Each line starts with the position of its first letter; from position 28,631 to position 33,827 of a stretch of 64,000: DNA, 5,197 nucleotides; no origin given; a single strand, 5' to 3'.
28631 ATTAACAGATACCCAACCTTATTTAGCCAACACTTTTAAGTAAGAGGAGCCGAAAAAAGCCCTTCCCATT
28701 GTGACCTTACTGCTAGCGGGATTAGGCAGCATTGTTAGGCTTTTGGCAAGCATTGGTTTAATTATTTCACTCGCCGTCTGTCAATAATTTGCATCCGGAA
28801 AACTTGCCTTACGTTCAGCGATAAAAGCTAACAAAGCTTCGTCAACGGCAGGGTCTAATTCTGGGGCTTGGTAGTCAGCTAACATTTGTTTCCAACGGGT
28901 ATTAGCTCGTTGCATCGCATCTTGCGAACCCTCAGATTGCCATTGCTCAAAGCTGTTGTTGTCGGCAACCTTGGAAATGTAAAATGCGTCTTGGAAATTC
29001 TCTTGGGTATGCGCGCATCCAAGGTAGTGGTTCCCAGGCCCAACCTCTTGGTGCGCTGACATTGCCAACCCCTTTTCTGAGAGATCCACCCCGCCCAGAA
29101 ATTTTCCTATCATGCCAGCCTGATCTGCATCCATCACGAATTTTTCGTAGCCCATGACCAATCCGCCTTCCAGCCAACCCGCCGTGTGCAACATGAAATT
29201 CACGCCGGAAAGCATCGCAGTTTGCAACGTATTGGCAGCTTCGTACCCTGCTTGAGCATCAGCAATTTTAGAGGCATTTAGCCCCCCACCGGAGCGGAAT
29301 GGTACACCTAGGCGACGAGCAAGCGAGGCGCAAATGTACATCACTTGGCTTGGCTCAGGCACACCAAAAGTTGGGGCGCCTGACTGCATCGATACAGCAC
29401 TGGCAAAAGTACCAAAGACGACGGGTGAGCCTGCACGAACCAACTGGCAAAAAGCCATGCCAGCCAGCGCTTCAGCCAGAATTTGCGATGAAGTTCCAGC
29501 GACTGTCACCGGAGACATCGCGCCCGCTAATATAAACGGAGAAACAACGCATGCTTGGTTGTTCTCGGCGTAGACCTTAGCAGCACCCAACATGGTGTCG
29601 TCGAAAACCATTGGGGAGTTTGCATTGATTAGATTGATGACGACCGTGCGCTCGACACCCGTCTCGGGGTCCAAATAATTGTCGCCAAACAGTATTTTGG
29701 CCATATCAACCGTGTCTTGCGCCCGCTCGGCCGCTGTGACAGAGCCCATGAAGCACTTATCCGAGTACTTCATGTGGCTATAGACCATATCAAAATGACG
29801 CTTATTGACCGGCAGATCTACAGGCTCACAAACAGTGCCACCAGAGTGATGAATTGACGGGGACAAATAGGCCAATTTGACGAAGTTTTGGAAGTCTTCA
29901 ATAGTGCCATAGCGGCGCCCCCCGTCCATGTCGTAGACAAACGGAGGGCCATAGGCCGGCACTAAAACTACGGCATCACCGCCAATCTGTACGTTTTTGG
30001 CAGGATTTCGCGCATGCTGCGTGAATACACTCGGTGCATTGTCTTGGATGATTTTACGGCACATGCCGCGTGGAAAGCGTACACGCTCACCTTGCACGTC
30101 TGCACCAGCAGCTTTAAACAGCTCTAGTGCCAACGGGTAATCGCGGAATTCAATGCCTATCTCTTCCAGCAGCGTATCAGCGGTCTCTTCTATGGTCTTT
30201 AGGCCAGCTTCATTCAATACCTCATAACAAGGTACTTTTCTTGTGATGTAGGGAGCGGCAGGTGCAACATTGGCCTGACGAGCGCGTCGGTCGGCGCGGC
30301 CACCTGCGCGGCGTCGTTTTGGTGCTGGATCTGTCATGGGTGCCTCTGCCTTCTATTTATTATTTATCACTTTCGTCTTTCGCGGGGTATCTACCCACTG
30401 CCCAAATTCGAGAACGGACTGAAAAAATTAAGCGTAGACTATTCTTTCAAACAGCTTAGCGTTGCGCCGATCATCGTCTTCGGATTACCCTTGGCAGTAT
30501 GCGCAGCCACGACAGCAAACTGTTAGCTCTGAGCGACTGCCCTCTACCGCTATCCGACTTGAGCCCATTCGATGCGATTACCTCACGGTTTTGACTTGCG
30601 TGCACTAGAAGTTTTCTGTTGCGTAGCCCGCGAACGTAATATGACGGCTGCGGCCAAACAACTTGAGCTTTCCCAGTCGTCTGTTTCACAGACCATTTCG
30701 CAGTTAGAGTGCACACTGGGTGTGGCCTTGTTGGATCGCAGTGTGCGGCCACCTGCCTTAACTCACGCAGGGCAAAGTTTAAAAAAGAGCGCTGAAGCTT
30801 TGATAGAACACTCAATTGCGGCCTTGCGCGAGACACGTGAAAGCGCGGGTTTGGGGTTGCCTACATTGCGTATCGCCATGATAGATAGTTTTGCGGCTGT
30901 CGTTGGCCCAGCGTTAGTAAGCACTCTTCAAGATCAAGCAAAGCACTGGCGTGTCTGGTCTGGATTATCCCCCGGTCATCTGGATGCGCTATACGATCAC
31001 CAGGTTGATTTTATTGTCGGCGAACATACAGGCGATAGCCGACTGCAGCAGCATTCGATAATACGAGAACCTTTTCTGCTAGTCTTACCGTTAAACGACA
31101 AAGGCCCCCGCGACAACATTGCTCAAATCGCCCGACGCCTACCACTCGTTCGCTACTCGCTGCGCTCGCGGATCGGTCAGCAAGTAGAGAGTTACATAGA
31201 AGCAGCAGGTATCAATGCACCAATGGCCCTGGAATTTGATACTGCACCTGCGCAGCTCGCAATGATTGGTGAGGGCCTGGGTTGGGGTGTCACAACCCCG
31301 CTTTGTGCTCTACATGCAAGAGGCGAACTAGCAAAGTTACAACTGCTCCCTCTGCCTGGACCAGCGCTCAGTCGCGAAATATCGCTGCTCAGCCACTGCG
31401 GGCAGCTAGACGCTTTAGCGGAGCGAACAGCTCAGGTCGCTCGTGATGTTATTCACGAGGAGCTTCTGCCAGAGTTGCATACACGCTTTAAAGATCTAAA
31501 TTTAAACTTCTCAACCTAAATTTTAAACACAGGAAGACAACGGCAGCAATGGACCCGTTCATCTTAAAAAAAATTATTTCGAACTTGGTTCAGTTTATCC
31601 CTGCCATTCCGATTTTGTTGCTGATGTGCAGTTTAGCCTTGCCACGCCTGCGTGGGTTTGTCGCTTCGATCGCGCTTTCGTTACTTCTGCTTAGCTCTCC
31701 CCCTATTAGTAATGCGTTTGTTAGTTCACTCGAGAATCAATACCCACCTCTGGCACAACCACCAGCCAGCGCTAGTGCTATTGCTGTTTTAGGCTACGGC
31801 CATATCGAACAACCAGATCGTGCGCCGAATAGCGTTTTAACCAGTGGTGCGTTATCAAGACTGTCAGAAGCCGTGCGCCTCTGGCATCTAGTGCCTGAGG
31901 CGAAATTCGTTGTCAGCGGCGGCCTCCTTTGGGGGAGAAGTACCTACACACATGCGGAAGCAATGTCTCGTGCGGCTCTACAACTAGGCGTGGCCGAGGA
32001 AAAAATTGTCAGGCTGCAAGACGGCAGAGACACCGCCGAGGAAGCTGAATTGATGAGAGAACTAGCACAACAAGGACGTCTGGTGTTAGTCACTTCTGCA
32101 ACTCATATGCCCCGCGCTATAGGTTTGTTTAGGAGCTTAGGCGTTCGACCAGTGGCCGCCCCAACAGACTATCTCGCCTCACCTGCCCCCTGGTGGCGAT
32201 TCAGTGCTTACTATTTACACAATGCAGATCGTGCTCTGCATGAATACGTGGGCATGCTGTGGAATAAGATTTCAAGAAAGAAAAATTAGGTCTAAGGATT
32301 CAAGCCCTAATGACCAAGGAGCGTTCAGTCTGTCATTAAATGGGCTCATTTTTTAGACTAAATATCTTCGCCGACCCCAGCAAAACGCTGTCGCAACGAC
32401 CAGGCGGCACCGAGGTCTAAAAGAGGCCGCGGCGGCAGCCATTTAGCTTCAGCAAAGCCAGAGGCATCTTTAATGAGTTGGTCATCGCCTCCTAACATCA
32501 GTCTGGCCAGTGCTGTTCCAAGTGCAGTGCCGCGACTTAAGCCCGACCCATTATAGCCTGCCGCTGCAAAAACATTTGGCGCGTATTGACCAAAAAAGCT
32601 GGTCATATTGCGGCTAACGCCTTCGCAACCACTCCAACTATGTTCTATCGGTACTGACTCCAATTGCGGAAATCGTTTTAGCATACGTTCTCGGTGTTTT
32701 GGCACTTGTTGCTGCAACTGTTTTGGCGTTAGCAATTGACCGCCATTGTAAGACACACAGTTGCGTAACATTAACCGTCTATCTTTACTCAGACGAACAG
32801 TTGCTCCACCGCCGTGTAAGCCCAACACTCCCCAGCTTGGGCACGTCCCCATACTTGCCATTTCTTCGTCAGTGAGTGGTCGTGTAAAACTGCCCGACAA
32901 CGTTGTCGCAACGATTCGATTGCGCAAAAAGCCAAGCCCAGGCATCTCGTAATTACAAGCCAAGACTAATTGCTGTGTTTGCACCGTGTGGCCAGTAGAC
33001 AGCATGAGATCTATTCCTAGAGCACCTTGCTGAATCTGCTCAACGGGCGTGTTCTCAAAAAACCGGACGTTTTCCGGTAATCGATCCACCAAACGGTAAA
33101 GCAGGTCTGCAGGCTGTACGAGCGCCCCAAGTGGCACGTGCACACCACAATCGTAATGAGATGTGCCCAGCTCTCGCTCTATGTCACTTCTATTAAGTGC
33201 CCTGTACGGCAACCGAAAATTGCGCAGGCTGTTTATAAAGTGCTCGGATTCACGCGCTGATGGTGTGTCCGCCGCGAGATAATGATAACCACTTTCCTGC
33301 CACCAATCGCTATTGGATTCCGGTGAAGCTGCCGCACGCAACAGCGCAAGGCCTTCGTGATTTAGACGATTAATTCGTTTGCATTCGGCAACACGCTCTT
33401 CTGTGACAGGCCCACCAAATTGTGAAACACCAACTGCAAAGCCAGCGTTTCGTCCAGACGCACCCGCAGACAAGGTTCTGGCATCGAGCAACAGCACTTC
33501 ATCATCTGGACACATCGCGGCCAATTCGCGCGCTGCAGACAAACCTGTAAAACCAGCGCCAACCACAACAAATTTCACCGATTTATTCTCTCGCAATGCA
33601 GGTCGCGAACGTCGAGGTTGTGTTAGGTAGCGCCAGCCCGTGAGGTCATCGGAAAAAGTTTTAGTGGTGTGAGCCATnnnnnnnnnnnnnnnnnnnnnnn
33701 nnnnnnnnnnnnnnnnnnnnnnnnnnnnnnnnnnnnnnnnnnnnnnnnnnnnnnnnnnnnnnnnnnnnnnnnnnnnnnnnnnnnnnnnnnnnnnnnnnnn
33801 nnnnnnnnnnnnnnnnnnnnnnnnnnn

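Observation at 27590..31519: Orphan non-pyrrolysine MttB-family methyltransferase flanked by GlxA/GbdR-type AraC and LysR regulators, with no corrinoid-protein partner in the window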

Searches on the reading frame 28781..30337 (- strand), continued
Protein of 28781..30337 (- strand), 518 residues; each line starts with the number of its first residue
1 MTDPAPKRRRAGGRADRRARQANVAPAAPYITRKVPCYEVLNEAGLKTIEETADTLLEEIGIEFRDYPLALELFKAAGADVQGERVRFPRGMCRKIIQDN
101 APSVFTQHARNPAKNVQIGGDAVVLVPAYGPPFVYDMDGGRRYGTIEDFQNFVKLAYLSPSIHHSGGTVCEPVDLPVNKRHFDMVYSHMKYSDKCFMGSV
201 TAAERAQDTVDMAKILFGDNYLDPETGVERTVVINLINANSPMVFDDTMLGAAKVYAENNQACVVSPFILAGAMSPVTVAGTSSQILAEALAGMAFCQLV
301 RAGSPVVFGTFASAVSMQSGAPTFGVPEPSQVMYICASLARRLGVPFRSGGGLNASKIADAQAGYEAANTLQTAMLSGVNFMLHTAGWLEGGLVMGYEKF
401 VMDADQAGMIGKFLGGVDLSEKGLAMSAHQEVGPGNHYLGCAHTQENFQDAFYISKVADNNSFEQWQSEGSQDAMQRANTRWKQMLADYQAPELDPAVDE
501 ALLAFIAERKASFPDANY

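Call 68: predict_structure(alignment_id=A1)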
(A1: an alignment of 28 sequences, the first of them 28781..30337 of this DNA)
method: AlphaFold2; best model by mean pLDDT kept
length: 518 residues; sequences in the alignment: 28
mean_pLDDT: 74.5   pTM: 0.79
mean pLDDT of the five models: 74.5, 72.2, 70.0, 65.4, 64.8
residues with pLDDT >= 90: 134; 70-90: 199; 50-70: 110; < 50: 75
segments of 3 or more residues with pLDDT < 50: 1-23, 130-132, 165-176, 314-324, 353-361, 388-394, 463-466, 516-518
pLDDT, mean of each block of 10 residues (from residue 1): 38 42 55 69 94 96 92 97 96 96 91 84 60 63 70 76 54 51 84 77 82 93 91 78 82 93 79 68 90 96 91 45 55 84 83 49 54 64 53 57 76 74 76 78 72 67 51 73 88 93 93 62
secondary structure, 60 per line:
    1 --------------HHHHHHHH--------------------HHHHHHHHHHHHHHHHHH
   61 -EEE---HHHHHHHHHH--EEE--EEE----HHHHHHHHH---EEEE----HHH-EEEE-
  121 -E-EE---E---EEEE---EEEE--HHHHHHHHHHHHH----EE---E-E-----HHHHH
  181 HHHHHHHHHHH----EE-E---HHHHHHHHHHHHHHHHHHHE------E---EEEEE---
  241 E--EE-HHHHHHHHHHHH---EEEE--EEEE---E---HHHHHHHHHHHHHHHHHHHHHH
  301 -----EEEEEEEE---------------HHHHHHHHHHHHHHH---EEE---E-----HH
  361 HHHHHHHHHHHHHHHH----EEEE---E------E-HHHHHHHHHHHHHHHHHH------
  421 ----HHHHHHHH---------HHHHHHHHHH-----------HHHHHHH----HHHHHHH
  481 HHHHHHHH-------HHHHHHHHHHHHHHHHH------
elements in order: H15-22 H43-60 E62-64 H68-77 E80-82 E85-87 H92-100 E104-107 E116-119 E133-136 E140-143 H146-158 H176-191 H203-221 E233-237 H247-258 E262-265 E268-271 H279-300 E306-313 H329-343 E347-349 H359-376 E381-384 H397-414 H425-432 H442-451 H463-469 H474-488 H496-512

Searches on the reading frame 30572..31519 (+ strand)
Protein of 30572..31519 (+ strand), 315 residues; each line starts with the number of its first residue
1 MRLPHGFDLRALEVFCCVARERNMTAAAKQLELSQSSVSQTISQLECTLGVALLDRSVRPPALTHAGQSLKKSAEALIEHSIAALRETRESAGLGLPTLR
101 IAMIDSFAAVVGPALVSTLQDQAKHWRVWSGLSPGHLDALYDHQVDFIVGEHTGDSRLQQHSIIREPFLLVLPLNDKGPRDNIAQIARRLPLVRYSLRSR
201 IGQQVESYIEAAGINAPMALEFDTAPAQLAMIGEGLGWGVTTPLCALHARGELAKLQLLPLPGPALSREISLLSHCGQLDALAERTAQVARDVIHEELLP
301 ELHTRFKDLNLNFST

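Call 7: search_protein_families(library=pfam, proteins=[window:30572-31519:+])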
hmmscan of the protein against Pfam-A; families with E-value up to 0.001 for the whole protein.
window:30572-31519:+ (315 aa): 2 families
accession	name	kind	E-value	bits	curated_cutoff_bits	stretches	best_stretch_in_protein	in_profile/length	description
PF00126.33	HTH_1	-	6.8e-20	71.2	26.6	1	9-68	1-60/60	Bacterial regulatory helix-turn-helix protein, lysR family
PF03466.25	LysR_substrate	-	8.7e-19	68.2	28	1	98-292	7-206/209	LysR substrate binding domain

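Call 8: search_protein_families(library=ncbifam, proteins=[window:30572-31519:+])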
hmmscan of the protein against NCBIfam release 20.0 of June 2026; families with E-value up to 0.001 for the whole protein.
window:30572-31519:+ (315 aa): 50 families (the best 25 are shown)
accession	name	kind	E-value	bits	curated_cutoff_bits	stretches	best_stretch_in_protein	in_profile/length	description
NF040786.1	LysR_Sec_metab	equivalog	2.4e-24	85.9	250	1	8-276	2-279/298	selenium metabolism-associated LysR family transcriptional regulator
NF008416.0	PRK11242.1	equivalog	1.4e-23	83.6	277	1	9-286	3-282/300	transcriptional regulator CynR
TIGR02424.1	TF_pcaQ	equivalog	2.5e-19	69.3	303.8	1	9-217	5-220/300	pca operon transcription factor PcaQ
TIGR03339.1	phn_lysR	subfamily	1.5e-16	60.5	341.1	1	12-257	2-248/279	aminoethylphosphonate catabolism associated LysR family transcriptional regulator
NF002964.0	PRK03635.1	subfamily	7.6e-16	58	197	1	7-122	3-117/297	ArgP/LysG family DNA-binding transcriptional regulator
NF007385.0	PRK09906.1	equivalog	1.1e-15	57.5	356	1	8-177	2-173/296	DNA-binding transcriptional regulator HcaR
TIGR03418.1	chol_sulf_TF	equivalog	1.8e-15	56.7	324.8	1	8-96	2-93/291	choline sulfate utilization transcriptional regulator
NF007439.0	PRK09986.1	equivalog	3.3e-14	53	290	1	7-237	7-245/296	LysR family transcriptional regulator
NF009888.0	PRK13348.1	subfamily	5.9e-14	51.8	297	1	7-121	3-116/302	HTH-type transcriptional regulator ArgP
NF053705.1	TransRegGltCGpos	equivalog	8.4e-14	51.5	350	1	8-142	2-138/300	glutamate biosynthesis transcriptional regulator GltC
NF045775.1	acetoin_reg_AlsR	exception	1.1e-13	51.4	430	1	8-178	2-175/290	acetoin biosynthesis transcriptional regulator AlsR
NF047354.1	trans_reg_GltC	equivalog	1.8e-13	50.7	300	1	8-165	2-164/290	glutamate biosynthesis transcriptional regulator GltC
TIGR03298.1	argP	subfamily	2.1e-13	50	273.55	1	7-121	1-115/292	ArgP/LysG family DNA-binding transcriptional regulator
NF008352.0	PRK11139.1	subfamily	2.4e-13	49.8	288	1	8-110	7-107/305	transcriptional regulator GcvA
NF047520.1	trans_act_CidR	equivalog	1.1e-12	47.8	415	1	8-80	2-74/292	cidABC operon transcriptional activator CidR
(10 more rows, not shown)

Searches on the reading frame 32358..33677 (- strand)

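Call 7: search_protein_families(library=pfam, proteins=[window:32358-33677:-])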
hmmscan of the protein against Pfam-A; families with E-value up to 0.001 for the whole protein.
window:32358-33677:- (439 aa): 4 families
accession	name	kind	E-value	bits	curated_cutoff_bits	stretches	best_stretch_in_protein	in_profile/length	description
PF01266.30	DAO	-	8.1e-41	141.1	27.9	1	36-393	2-353/353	FAD dependent oxidoreductase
PF13454.12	NAD_binding_9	-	4.2e-05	24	21.8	0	37-69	1-35/155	FAD-NAD(P)-binding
PF13450.12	NAD_binding_8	-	0.00019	22.1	21.9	1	38-72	1-33/68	NAD(P)-binding Rossmann-like domain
PF07992.20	Pyr_redox_2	-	0.00034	20.6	26.1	0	27-67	139-174/291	Pyridine nucleotide-disulphide oxidoreductase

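Call 8: search_protein_families(library=ncbifam, proteins=[window:32358-33677:-])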
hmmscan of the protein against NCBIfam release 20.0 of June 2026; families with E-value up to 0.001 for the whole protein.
window:32358-33677:- (439 aa): 6 families
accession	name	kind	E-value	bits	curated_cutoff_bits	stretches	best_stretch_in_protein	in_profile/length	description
TIGR03329.1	Phn_aa_oxid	hypoth_equivalog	3.8e-32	111.7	632.8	1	22-424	13-421/460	putative aminophosphonate oxidoreductase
NF050086.1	pipecolate_AmaA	exception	1.6e-24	86.3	600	1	15-402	7-388/425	L-pipecolate oxidase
NF002480.1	PRK01747.1-1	equivalog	1.5e-13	50.1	540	1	24-249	240-456/645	bifunctional tRNA (5-methylaminomethyl-2-thiouridine)(34)-methyltransferase MnmC2/FAD-dependent 5-carboxymethylaminomethyl-2-thiouridine(34)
TIGR03197.1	MnmC_Cterm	equivalog_domain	2e-13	50.2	174.2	1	36-248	2-206/400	FAD-dependent 5-carboxymethylaminomethyl-2-thiouridine(34) oxidoreductase MnmC1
TIGR03364.1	HpnW_proposed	hypoth_equivalog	1.3e-12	47.5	285.1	1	36-246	3-198/365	TIGR03364 family FAD-dependent oxidoreductase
TIGR02352.1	thiamin_ThiO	equivalog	7.4e-05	22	250.8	1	37-240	2-202/351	glycine oxidase ThiO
